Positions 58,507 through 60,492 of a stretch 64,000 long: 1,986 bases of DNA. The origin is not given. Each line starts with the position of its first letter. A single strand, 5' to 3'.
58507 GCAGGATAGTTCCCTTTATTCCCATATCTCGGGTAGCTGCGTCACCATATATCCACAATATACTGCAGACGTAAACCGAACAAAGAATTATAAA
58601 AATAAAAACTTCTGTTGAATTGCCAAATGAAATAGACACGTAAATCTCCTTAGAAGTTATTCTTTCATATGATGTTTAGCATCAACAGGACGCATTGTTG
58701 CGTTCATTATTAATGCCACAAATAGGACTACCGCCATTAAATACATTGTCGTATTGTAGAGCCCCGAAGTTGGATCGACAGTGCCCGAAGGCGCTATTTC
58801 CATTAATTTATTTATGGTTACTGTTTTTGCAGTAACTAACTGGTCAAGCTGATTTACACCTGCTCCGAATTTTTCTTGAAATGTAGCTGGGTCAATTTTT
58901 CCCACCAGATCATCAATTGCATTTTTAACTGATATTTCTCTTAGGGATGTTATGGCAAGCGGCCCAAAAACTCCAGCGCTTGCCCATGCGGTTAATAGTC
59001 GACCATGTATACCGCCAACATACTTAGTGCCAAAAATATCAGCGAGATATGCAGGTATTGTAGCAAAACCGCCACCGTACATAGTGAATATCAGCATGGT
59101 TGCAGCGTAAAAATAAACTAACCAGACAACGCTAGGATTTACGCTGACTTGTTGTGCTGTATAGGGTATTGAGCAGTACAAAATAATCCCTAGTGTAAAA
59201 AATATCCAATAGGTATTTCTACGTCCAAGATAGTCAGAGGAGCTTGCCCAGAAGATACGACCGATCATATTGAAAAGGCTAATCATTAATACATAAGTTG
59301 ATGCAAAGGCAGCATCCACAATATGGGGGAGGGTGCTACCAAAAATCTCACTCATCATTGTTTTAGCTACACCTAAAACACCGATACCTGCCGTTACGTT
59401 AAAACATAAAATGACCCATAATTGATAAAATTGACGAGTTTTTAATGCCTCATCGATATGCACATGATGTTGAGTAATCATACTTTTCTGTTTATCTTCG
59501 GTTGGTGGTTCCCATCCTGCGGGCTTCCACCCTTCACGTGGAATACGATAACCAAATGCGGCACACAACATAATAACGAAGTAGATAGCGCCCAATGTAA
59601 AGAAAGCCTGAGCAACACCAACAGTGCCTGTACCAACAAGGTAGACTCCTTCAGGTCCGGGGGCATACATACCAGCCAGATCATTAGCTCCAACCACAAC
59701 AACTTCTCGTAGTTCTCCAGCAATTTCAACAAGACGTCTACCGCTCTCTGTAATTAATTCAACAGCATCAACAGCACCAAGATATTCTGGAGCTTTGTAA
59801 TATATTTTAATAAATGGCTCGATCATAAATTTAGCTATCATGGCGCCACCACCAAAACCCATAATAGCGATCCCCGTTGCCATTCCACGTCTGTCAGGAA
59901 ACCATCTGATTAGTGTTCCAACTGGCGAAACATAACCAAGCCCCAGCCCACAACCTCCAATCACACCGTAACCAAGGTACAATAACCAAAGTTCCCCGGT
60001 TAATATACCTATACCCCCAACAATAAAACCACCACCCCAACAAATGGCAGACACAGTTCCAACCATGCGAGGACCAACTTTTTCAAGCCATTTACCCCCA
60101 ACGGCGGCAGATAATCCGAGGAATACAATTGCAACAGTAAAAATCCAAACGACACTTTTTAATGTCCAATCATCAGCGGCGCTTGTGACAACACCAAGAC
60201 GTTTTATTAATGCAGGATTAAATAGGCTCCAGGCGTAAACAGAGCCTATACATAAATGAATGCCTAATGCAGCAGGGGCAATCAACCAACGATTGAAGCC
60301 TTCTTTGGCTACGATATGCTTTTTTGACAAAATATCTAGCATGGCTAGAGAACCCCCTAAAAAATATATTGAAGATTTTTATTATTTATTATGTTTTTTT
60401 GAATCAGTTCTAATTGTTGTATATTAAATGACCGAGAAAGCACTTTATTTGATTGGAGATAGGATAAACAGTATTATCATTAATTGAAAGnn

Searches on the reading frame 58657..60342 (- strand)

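Call 68: search_protein_families(library=ncbifam, proteins=[window:58657-60342:-], max_evalue=1e-10)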
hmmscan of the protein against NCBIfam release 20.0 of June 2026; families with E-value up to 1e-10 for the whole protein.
window:58657-60342:- (561 aa): 3 families
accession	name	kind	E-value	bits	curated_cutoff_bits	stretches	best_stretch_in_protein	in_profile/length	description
NF049980.1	SfMCT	equivalog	6.1e-94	314.8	320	2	240-469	152-363/378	L-lactate MFS transporter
TIGR00890.1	2A0111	subfamily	6.6e-53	180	374.85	1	18-467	2-354/377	oxalate/formate antiport family MFS transporter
TIGR04259.1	oxa_formateAnti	equivalog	3.3e-34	118.4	335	2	30-180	14-152/405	oxalate/formate MFS antiporter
